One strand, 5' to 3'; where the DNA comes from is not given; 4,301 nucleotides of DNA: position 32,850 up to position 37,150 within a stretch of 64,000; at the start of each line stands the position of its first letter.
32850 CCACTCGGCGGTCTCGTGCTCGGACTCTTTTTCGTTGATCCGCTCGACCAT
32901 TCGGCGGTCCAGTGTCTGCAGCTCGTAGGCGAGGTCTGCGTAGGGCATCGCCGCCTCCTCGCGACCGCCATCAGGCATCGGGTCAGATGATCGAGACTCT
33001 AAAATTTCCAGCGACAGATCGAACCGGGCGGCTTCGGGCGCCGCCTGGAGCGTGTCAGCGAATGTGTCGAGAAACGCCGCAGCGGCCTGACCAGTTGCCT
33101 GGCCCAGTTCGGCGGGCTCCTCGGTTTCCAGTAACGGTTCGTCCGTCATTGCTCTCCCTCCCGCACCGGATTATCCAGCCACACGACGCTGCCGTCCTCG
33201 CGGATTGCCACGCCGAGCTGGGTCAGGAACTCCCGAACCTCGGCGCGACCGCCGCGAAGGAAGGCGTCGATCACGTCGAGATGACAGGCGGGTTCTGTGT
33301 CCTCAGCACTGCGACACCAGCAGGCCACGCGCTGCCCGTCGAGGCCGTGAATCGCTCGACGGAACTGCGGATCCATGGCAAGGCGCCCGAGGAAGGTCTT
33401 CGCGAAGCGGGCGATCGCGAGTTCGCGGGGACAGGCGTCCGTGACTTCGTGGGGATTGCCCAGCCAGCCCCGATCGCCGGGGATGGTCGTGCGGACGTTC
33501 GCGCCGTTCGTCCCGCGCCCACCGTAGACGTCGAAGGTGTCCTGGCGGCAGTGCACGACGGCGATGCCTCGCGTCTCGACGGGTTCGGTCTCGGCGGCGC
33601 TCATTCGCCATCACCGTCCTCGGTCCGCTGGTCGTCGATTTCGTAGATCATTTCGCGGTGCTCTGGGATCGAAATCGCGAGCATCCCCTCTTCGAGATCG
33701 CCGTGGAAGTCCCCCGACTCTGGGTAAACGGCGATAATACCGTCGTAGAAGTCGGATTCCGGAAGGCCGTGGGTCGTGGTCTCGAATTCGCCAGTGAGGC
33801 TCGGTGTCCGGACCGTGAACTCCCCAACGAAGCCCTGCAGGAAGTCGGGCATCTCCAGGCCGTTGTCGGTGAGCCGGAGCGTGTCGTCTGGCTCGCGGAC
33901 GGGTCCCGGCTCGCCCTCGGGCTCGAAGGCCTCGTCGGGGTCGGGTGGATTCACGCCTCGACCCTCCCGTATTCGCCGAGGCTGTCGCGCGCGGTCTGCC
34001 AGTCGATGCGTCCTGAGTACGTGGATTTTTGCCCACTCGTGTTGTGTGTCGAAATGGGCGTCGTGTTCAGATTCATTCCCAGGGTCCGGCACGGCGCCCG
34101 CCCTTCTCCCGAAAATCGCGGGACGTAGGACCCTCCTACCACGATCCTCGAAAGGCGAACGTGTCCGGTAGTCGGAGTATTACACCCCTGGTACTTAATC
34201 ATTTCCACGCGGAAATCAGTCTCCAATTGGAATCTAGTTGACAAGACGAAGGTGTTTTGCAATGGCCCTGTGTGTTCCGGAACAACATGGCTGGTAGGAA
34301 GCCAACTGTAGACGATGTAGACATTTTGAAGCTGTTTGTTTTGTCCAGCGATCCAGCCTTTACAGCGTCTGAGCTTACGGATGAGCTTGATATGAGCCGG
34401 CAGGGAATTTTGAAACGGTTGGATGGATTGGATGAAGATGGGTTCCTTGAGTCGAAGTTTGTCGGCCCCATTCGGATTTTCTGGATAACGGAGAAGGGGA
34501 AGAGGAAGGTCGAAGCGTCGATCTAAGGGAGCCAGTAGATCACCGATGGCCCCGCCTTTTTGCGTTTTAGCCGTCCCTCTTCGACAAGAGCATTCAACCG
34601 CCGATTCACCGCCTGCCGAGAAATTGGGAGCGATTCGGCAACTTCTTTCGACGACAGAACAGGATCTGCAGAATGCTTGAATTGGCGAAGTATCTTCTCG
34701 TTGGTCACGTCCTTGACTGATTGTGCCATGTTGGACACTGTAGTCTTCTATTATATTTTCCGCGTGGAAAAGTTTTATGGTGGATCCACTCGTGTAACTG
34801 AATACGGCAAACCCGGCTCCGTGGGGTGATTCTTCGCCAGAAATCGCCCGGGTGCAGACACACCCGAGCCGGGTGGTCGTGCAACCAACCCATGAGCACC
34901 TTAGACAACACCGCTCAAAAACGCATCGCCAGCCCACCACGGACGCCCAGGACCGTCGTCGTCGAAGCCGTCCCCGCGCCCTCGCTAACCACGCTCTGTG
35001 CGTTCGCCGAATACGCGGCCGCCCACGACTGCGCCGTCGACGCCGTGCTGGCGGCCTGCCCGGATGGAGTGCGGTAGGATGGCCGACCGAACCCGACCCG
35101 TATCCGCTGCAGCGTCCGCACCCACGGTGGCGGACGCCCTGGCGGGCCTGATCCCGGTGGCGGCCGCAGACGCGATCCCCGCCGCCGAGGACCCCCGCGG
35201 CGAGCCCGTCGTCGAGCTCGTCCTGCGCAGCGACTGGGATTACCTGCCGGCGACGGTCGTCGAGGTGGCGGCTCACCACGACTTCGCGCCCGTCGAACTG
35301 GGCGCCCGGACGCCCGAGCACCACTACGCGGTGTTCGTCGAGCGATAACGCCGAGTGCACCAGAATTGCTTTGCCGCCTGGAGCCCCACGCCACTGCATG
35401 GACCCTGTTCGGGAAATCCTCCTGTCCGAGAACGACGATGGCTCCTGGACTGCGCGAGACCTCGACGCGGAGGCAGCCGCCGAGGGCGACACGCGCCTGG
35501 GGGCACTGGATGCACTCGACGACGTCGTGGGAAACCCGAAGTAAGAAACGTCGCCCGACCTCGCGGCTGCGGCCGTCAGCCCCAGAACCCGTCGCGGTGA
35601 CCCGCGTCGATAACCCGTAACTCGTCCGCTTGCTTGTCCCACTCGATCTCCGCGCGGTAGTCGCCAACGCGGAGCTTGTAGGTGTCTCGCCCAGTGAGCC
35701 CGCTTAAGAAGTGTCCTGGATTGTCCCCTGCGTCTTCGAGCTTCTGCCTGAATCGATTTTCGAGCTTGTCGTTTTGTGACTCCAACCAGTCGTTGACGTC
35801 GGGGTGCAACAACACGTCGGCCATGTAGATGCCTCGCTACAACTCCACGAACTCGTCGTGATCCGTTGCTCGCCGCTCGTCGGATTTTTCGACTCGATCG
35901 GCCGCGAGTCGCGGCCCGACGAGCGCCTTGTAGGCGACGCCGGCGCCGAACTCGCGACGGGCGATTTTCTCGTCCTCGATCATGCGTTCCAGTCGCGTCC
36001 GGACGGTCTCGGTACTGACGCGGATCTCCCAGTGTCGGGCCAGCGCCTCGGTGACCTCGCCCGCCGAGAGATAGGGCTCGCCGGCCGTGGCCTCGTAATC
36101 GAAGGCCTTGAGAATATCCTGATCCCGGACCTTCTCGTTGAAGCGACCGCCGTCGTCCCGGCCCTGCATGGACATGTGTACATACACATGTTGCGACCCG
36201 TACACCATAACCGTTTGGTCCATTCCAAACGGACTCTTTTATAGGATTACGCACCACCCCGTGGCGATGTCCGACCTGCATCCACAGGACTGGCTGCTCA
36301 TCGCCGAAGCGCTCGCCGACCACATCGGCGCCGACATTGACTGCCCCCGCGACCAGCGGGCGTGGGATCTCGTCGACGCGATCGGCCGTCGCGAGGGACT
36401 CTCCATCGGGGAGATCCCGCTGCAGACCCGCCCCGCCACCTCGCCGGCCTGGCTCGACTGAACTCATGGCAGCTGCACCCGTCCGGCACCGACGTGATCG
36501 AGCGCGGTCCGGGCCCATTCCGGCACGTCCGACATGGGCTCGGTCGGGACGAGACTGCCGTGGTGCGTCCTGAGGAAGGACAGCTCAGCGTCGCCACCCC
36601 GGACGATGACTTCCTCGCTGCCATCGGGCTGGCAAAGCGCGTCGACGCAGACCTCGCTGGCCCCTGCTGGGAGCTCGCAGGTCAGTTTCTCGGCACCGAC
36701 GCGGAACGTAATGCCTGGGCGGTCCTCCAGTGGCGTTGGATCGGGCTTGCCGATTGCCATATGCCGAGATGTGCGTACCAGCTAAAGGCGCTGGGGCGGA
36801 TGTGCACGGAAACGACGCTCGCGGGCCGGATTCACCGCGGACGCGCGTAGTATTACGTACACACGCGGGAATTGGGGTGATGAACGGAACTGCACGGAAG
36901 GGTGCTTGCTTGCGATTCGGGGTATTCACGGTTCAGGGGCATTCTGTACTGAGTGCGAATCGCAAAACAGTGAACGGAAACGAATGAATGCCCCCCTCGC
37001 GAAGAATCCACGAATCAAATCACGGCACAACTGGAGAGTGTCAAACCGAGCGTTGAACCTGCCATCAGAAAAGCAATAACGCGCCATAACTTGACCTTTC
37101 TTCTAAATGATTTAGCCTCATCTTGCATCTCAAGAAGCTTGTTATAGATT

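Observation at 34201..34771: Convergent paralogous wHTH genes, each preceded by the same palindromic site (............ core)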

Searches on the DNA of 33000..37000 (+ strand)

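Call 15: search_dna_similar(query=window:33000-37000:+, collection=plasmids, mode=near)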
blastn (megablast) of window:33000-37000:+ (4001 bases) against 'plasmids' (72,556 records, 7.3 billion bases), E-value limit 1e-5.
No match.

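Call 16: search_dna_similar(query=window:33000-37000:+, collection=phages, mode=distant)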
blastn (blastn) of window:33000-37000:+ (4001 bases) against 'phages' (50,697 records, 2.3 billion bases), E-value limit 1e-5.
No match.

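Call 46: search_rna_families(source=window, start=33500, end=36500, threshold=evalue, max_evalue=1)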
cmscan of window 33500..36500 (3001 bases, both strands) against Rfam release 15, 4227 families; matches with E-value up to 1: 0.
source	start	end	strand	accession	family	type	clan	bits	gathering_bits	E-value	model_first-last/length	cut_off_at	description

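Call 82: build_rna_model(alignment_id=A6, structure=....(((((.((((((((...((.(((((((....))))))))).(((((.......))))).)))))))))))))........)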
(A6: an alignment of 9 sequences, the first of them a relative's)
Model R1 built from alignment A6 (9 sequences, 84 columns); structure: as given.
model positions 80; base pairs 27; branch points 1; effective number of sequences 1.19; information 0.708 bits per position. Calibrated on 0.2 Mb of random sequence (short: E-values are rough).
structure used (alignment columns):
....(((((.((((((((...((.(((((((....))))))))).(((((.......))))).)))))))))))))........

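Call 83: search_with_rna_model(model_id=R1, sources=[window, L001, L007, L010, L011, L013, L018, L019, L020, L021, L028, L031, L035, L067, L068, L069, L070, L071, L072, L073, L074, L075, L076, L024, L026, L027, L029, L038, L039, L042, L058, L065], max_evalue=10, make_alignment=true)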
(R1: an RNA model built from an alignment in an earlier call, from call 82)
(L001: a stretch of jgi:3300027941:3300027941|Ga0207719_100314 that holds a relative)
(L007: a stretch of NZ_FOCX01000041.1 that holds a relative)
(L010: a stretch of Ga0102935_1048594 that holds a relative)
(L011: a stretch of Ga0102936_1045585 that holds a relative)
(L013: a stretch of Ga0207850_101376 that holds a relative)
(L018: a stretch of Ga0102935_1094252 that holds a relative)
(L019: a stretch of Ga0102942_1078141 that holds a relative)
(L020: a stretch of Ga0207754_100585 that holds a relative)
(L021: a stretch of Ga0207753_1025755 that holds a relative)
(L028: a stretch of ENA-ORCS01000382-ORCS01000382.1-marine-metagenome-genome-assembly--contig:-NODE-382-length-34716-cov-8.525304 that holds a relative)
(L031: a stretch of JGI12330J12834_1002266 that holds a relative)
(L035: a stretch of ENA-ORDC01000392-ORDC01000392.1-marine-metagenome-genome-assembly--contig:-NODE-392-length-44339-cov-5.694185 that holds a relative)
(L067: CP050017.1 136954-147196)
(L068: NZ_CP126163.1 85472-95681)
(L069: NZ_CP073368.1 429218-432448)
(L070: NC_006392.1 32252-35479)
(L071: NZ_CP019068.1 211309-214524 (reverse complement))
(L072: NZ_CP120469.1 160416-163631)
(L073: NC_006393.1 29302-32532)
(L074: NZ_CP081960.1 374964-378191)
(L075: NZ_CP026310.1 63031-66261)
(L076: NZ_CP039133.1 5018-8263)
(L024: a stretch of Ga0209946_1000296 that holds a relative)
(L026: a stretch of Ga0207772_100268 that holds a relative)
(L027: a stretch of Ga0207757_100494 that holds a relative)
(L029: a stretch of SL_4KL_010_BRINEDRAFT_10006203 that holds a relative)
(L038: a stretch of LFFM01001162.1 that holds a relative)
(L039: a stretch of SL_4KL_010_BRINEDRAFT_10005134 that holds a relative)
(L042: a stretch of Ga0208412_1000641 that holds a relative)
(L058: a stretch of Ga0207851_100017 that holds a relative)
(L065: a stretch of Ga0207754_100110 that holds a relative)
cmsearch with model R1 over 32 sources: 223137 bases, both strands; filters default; matches with E-value up to 10: 30.
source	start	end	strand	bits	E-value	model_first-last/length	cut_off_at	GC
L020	3136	3215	+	105.6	6.9e-26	1-80/80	no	0.6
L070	2016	2096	+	101.6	8.7e-25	1-80/80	no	0.6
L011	976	1055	+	100.9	1.3e-24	1-80/80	no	0.65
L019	803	883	+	100.7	1.5e-24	1-80/80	no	0.62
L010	970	1050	+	99.4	3.4e-24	1-80/80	no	0.62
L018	848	927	+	98.4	6.6e-24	1-80/80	no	0.61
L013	1453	1532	+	98.1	8e-24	1-80/80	no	0.59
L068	5517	5597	+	97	1.5e-23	1-80/80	no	0.63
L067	5520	5599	+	94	1e-22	1-80/80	no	0.57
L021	1107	1179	+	47.4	5.6e-10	1-80/80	no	0.63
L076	2038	2132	+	39.3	9.1e-08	1-80/80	no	0.62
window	34802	34885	+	33.2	4.2e-06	1-80/80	no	0.64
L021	1104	1176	-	25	0.00075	1-80/80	no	0.66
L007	4516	4598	+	23.6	0.0018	1-80/80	no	0.64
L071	2021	2101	+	20.4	0.014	1-80/80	no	0.6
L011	973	1052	-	19.3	0.028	1-80/80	no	0.66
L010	967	1047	-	17.1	0.11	1-80/80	no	0.6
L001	9799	9883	-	15.8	0.24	1-80/80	no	0.67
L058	5993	6048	-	15.7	0.26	1-80/80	no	0.55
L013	1481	1551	-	15.6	0.29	1-80/80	no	0.58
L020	3133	3212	-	15.3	0.34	1-80/80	no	0.6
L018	845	924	-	15.2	0.35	1-80/80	no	0.62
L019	800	880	-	14.1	0.7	1-80/80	no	0.62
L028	2178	2241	-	13.6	0.96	1-80/80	no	0.62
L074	1305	1400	-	13.5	1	1-80/80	no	0.64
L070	2013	2093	-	13.5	1.1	1-80/80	no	0.59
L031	1019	1082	-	13.3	1.2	1-80/80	no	0.62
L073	678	741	-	13.3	1.2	1-80/80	no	0.62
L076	2035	2129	-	12.2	2.4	1-80/80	no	0.62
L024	2800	2840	-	10.7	6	1-80/80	no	0.73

Alignment A7: 30 matches aligned to the model, 161 columns, each read 5' to 3' on its own strand. Consensus structure (alignment columns), stored with it:
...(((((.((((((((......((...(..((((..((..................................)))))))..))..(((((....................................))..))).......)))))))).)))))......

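Call 84: search_with_rna_model(model_id=R1, sources=[window, L001, L007, L010, L011, L013, L018, L019, L020, L021, L067, L068, L070, L071, L072, L074, L076], max_evalue=0.0001, make_alignment=true, show_alignments=0)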
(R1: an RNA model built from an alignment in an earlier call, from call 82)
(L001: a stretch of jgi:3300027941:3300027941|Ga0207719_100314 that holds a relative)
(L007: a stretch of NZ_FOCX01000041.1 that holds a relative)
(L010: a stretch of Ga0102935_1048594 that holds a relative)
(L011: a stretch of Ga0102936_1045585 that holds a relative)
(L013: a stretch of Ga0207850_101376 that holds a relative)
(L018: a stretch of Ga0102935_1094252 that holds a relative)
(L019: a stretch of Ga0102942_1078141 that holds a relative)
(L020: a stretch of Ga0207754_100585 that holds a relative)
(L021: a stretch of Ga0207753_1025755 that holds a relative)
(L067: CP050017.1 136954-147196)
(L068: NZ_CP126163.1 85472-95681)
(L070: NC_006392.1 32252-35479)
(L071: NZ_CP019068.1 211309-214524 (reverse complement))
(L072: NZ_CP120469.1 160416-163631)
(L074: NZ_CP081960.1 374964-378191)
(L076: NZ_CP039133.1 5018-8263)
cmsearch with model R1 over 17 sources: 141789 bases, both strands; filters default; matches with E-value up to 0.0001: 12.
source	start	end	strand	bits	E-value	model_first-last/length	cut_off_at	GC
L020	3136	3215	+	105.6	4.4e-26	1-80/80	no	0.6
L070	2016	2096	+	101.6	5.5e-25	1-80/80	no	0.6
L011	976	1055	+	100.9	8.6e-25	1-80/80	no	0.65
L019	803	883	+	100.7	9.6e-25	1-80/80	no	0.62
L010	970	1050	+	99.4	2.1e-24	1-80/80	no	0.62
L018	848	927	+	98.4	4.2e-24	1-80/80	no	0.61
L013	1453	1532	+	98.1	5.1e-24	1-80/80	no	0.59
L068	5517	5597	+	97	9.7e-24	1-80/80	no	0.63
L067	5520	5599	+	94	6.4e-23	1-80/80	no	0.57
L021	1107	1179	+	47.4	3.5e-10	1-80/80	no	0.63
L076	2038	2132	+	39.3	5.8e-08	1-80/80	no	0.62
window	34802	34885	+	33.2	2.7e-06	1-80/80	no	0.64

Alignment A8: 12 matches aligned to the model, 107 columns, each read 5' to 3' on its own strand. Consensus structure (alignment columns), stored with it:
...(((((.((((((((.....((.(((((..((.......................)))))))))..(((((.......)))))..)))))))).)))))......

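Call 85: build_rna_model(alignment_id=A8)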
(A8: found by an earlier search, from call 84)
Model R2 built from alignment A8 (12 sequences, 107 columns); structure: stored with the alignment.
model positions 80; base pairs 27; branch points 1; effective number of sequences 2.08; information 0.708 bits per position. Calibrated on 0.2 Mb of random sequence (short: E-values are rough).
structure used (alignment columns):
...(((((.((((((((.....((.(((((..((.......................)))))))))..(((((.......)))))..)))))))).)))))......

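Call 86: search_with_rna_model(model_id=R2, sources=[window, L001, L007, L010, L013, L018, L019, L021, L028, L031, L035, L067, L068, L069, L070, L071, L072, L073, L074, L075, L076, L024, L026, L027, L029, L038, L039, L042, L058, L065], max_evalue=5, make_alignment=false)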
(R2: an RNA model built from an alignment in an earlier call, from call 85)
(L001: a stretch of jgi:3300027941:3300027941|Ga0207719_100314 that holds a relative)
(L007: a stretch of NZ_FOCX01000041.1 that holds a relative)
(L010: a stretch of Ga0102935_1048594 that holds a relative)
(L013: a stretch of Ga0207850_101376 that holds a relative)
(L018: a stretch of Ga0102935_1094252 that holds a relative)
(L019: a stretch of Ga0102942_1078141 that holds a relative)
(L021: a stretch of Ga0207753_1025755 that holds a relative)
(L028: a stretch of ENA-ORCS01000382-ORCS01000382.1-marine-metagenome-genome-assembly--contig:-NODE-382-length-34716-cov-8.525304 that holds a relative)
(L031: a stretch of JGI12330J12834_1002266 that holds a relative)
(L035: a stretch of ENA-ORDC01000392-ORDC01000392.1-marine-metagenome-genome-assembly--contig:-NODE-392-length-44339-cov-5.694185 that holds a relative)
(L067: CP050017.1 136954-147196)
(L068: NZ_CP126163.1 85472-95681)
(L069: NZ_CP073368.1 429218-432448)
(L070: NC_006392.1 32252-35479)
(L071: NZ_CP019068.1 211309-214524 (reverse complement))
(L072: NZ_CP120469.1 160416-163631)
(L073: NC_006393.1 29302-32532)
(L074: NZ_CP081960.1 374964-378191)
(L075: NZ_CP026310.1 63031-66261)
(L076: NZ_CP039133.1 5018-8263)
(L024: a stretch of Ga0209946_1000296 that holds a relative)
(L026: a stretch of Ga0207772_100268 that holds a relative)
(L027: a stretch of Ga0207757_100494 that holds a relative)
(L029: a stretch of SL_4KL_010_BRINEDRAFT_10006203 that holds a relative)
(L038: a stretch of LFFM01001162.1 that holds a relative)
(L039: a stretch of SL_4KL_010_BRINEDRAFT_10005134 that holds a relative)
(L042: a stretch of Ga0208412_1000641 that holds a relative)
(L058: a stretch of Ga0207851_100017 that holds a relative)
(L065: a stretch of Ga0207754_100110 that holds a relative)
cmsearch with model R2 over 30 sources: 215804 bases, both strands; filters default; matches with E-value up to 5: 25.
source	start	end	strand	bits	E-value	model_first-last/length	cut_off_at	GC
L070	2016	2096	+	98.2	1e-22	1-80/80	no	0.6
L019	803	883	+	97.8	1.4e-22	1-80/80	no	0.62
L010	970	1050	+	95.7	4.8e-22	1-80/80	no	0.62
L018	848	927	+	95.1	7e-22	1-80/80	no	0.61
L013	1453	1532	+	94.6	9.5e-22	1-80/80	no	0.59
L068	5517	5597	+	92.8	2.7e-21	1-80/80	no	0.63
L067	5520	5599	+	88.4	3.8e-20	1-80/80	no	0.57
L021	1107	1179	+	64.3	7.6e-14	1-80/80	no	0.63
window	34802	34885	+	63.5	1.2e-13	1-80/80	no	0.64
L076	2038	2132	+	51.9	1.3e-10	1-80/80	no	0.62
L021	1104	1176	-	26.1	0.00073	1-80/80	no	0.66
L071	2021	2101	+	23.2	0.004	1-80/80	no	0.6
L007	4516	4597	+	21.5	0.012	1-80/80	no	0.65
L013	1480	1552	-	18.4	0.075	1-80/80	no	0.56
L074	2022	2105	+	18.3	0.077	1-80/80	no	0.6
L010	967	1047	-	17.4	0.13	1-80/80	no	0.6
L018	845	924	-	14.2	0.91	1-80/80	no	0.62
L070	2044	2122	-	13.6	1.3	1-80/80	no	0.57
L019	800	880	-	13.4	1.5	1-80/80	no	0.62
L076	2035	2129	-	13.2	1.7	1-80/80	no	0.62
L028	2792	2872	-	12.8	2.1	1-80/80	no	0.6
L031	1633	1713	-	12.8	2.1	1-80/80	no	0.6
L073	1292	1372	-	12.8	2.1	1-80/80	no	0.6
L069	1292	1372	-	11.9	3.8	1-80/80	no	0.6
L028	2178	2241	-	11.7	4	1-80/80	no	0.62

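Call 109: search_with_rna_model(model_id=R2, sources=[L199, L200, L077, L078], max_evalue=10, show_alignments=2)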
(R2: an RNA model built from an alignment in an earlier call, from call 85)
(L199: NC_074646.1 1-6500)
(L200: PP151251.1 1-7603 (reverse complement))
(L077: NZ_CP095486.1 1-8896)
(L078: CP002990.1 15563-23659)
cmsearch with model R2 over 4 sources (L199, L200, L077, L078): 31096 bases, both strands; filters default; matches with E-value up to 10: 3.
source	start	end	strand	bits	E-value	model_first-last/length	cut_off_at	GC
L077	8753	8826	-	31.1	5e-06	1-80/80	no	0.65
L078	5785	5861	-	24.4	0.0003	1-80/80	no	0.58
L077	8739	8792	+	12.5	0.36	14-65/80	no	0.67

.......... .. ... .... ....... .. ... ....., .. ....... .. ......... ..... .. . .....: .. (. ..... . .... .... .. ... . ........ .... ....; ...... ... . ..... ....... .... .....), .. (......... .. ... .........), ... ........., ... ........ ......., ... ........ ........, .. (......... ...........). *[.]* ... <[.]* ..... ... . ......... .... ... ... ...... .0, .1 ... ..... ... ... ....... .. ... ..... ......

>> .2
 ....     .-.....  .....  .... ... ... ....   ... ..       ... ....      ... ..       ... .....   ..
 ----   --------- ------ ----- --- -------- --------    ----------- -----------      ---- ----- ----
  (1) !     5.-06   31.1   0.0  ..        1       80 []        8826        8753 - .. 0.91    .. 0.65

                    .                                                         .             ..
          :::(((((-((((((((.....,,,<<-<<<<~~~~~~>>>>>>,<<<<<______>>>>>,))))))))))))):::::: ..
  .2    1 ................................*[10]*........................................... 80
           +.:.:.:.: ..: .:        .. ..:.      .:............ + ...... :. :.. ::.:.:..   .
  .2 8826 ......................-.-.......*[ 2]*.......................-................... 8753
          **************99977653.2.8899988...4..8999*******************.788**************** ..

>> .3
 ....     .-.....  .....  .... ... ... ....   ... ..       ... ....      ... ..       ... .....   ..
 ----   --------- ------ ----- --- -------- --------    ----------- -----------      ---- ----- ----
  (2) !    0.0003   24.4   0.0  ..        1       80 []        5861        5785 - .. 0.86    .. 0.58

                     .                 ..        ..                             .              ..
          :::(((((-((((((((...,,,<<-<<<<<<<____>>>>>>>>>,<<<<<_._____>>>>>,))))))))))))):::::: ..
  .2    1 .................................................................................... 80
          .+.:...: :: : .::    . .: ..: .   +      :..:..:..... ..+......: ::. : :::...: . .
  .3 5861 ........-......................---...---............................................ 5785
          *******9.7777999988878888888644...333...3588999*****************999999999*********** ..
